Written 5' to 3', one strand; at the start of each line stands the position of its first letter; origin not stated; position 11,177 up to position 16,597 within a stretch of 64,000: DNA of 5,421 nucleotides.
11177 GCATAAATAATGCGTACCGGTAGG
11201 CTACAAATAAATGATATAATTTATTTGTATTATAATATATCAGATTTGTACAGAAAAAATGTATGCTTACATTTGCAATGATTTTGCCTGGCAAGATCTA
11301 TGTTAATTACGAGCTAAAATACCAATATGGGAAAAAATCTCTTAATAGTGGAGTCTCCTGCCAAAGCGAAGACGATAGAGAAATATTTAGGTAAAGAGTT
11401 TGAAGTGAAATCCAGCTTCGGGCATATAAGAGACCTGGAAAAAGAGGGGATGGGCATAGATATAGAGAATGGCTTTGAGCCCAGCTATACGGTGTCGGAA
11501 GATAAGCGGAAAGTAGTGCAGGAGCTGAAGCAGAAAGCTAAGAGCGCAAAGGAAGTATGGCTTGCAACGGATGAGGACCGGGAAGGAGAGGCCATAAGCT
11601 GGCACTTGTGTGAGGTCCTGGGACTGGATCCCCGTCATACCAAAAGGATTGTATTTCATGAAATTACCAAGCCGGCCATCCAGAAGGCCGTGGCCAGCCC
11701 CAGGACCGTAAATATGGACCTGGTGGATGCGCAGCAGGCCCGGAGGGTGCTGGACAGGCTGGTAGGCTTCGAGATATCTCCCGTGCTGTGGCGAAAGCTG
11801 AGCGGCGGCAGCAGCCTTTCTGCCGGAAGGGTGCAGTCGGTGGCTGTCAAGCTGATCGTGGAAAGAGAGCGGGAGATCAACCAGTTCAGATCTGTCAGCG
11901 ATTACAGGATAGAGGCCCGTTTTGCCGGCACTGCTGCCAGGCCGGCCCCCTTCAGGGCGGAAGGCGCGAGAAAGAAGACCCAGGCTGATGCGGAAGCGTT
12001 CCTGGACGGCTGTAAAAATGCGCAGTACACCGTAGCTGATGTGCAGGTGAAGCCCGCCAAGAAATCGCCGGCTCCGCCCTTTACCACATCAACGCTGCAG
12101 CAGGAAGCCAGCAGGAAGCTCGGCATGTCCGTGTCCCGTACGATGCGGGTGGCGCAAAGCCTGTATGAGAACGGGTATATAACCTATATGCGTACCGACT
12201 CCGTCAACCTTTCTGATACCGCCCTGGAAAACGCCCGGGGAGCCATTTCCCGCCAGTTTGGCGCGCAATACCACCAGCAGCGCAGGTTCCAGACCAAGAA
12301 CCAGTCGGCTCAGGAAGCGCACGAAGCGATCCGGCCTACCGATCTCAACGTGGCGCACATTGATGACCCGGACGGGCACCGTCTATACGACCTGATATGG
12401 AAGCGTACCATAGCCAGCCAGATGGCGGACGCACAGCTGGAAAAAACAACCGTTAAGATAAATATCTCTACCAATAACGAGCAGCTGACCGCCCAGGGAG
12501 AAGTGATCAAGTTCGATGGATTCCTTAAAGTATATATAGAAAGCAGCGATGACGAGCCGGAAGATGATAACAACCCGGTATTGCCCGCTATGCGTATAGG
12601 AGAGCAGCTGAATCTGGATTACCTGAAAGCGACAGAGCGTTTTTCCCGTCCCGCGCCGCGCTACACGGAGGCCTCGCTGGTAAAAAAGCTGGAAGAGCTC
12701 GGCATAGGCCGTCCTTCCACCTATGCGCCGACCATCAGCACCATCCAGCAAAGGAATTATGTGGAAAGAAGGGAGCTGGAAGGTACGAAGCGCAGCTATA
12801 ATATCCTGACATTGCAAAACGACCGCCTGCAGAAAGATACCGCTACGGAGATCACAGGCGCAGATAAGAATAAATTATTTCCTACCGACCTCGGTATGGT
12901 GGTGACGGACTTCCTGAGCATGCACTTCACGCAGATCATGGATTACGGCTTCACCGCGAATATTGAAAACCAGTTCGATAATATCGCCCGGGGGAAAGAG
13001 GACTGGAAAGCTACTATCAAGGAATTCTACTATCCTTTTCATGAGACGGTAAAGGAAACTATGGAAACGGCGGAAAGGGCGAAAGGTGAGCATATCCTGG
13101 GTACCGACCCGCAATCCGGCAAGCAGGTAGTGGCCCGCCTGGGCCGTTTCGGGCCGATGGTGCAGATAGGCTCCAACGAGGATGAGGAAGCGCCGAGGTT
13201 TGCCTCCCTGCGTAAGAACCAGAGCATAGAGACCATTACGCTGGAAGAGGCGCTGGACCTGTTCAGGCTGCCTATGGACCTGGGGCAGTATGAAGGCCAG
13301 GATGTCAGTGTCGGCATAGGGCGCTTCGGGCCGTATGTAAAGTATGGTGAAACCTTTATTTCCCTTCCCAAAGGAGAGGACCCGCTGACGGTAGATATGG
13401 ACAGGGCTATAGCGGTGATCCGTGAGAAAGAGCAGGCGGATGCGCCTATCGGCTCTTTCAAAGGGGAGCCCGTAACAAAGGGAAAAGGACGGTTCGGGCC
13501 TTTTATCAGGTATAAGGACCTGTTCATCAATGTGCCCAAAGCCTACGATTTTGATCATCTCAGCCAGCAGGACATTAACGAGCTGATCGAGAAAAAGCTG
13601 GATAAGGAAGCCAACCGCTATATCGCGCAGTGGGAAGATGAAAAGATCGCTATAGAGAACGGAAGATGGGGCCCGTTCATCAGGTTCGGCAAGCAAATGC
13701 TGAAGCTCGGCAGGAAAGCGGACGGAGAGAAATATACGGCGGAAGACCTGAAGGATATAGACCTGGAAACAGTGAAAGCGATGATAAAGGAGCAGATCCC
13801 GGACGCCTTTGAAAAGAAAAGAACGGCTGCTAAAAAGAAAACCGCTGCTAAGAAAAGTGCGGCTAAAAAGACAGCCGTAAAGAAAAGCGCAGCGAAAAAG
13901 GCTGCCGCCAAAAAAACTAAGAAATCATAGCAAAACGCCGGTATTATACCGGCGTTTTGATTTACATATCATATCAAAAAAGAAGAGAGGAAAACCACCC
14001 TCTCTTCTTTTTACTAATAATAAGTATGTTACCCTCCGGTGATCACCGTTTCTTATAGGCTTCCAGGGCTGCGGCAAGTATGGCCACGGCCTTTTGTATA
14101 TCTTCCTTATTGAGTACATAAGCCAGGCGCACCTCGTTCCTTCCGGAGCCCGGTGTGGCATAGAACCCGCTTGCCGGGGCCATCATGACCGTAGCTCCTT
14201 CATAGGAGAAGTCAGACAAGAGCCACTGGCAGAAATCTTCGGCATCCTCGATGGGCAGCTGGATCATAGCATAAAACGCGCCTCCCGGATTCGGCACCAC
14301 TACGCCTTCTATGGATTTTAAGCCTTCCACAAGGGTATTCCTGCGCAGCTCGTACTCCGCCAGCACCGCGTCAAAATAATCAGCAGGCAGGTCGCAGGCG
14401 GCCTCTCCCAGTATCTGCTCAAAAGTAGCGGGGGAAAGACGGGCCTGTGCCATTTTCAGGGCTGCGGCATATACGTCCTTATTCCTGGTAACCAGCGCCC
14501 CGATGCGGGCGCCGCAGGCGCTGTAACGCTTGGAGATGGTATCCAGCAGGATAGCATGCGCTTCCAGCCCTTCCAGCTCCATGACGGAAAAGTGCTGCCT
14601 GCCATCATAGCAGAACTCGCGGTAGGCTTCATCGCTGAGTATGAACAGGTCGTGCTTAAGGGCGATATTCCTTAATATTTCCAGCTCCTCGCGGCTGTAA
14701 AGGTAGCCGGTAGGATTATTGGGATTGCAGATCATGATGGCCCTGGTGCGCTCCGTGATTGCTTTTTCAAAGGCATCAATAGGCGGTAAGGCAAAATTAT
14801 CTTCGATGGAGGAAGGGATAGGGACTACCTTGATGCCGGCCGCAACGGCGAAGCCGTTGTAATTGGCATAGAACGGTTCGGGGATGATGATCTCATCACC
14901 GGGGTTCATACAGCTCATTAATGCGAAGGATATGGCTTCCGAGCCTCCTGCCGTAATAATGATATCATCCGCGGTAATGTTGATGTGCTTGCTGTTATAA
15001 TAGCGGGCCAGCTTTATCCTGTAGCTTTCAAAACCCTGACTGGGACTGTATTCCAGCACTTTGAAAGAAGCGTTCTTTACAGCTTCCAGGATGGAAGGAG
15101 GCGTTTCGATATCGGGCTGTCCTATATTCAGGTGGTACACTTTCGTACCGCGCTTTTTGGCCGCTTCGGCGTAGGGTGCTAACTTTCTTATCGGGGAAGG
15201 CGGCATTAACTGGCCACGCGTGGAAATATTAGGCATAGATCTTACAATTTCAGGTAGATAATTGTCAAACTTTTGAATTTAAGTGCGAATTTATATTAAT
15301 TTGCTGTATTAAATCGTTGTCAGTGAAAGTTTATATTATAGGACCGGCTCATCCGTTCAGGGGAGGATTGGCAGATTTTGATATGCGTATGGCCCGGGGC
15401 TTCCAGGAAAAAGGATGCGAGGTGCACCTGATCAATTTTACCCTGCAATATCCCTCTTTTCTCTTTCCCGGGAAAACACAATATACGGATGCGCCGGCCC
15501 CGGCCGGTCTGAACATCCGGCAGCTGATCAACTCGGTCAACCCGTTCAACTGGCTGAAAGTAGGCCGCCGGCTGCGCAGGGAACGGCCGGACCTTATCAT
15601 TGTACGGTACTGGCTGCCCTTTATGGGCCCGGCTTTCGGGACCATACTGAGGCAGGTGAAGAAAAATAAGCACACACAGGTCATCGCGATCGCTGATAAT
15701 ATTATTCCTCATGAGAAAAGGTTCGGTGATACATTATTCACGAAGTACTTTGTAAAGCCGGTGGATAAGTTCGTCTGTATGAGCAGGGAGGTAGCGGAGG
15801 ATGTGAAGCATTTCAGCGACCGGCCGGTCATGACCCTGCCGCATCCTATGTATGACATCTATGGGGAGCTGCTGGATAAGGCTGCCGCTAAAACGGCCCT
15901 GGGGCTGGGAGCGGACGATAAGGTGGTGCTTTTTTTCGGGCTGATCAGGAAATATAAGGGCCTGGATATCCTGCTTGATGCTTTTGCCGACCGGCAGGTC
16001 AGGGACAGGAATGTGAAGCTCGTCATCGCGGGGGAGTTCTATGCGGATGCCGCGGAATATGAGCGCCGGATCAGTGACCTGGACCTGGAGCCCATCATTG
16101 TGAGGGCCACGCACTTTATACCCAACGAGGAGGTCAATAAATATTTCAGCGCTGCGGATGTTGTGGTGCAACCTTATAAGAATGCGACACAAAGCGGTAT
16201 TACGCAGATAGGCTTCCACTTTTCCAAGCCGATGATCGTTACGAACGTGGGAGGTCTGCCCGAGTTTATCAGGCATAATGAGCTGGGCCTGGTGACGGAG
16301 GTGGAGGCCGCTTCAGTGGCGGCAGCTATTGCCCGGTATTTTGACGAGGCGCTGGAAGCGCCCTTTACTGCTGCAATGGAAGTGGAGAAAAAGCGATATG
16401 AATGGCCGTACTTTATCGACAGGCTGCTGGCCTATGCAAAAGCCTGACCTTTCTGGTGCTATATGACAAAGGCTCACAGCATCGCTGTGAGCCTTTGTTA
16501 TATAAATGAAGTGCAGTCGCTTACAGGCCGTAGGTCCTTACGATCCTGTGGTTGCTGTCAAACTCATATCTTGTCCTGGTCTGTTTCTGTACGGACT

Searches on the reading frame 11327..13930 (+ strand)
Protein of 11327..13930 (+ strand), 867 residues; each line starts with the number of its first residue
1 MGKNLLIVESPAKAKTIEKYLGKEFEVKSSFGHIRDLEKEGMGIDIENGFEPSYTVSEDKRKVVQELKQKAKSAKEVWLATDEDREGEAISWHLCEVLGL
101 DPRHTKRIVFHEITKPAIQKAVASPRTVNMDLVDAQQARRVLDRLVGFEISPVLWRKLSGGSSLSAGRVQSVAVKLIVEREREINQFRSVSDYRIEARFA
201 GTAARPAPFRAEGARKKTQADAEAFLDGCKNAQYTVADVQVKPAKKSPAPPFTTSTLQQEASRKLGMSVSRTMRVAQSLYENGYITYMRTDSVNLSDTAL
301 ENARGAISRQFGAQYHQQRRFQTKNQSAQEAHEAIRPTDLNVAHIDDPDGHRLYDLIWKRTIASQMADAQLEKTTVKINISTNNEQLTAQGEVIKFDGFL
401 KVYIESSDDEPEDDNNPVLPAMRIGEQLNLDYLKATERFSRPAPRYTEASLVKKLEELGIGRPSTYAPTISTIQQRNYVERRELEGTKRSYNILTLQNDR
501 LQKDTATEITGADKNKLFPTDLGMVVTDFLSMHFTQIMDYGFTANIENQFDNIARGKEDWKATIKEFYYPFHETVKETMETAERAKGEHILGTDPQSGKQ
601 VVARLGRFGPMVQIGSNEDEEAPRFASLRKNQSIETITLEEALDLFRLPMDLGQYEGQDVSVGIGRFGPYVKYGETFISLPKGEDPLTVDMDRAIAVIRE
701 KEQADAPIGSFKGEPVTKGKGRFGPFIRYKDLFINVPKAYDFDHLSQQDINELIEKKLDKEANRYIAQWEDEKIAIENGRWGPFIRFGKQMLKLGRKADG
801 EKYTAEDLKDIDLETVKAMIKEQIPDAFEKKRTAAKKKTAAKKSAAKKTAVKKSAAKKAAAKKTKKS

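Call 9: search_protein_families(library=pfam, proteins=[window:11327-13930:+], max_evalue=0.01)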
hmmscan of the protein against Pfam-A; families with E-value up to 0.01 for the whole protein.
window:11327-13930:+ (867 aa): 4 families
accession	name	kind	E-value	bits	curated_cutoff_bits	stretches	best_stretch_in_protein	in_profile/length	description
PF01131.25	Topoisom_bac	-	1.4e-119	400.3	35.1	2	128-497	2-377/411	DNA topoisomerase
PF13368.11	Toprim_C_rpt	-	2e-46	156.1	22.3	4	656-703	4-51/57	Topoisomerase C-terminal repeat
PF01751.28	Toprim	-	9.3e-23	80.7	23.1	1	5-113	2-96/96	Toprim domain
PF07382.16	HC2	-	0.003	18.1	40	1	832-864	12-48/194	Histone H1-like nucleoprotein HC2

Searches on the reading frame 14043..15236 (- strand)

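Call 9: search_protein_families(library=pfam, proteins=[window:14043-15236:-], max_evalue=0.01)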
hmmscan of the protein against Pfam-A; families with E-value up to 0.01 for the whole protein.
window:14043-15236:- (397 aa): 5 families
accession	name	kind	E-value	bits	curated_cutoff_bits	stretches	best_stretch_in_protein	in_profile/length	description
PF00155.27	Aminotran_1_2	-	2.5e-55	188.6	19.7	1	32-385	2-359/361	Aminotransferase class I and II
PF01041.23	DegT_DnrJ_EryC1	-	5.8e-08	32.8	19.8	1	92-204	42-147/360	DegT/DnrJ/EryC1/StrS aminotransferase family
PF00266.25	Aminotran_5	-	4.6e-07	29.6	21.5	1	82-202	53-175/371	Aminotransferase class-V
PF01212.27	Beta_elim_lyase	-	0.00015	21.7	27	1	91-204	49-170/288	Beta-eliminating lyase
PF01053.26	Cys_Met_Meta_PP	-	0.0015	17.6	27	1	90-177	68-151/381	Cys/Met metabolism PLP-dependent enzyme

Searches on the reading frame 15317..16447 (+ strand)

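Call 9: search_protein_families(library=pfam, proteins=[window:15317-16447:+], max_evalue=0.01)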
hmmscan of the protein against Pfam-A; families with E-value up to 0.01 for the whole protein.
window:15317-16447:+ (376 aa): 5 families
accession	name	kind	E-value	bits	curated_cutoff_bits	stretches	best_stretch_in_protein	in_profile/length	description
PF13692.12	Glyco_trans_1_4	-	4.2e-20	72.9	27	1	202-342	2-140/142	Glycosyl transferases group 1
PF00534.26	Glycos_transf_1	-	6.6e-19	68.5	26.4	1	191-344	5-158/172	Glycosyl transferases group 1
PF13439.12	Glyco_transf_4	-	1.9e-09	38.2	28.5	1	16-174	2-162/170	Glycosyltransferase Family 4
PF13579.12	Glyco_trans_4_4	-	6.1e-05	23.8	29.7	1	16-163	1-142/158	Glycosyl transferase 4-like domain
PF20706.3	GT4-conflict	-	0.0027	17.2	26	0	198-321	194-323/385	Family 4 Glycosyltransferase in conflict systems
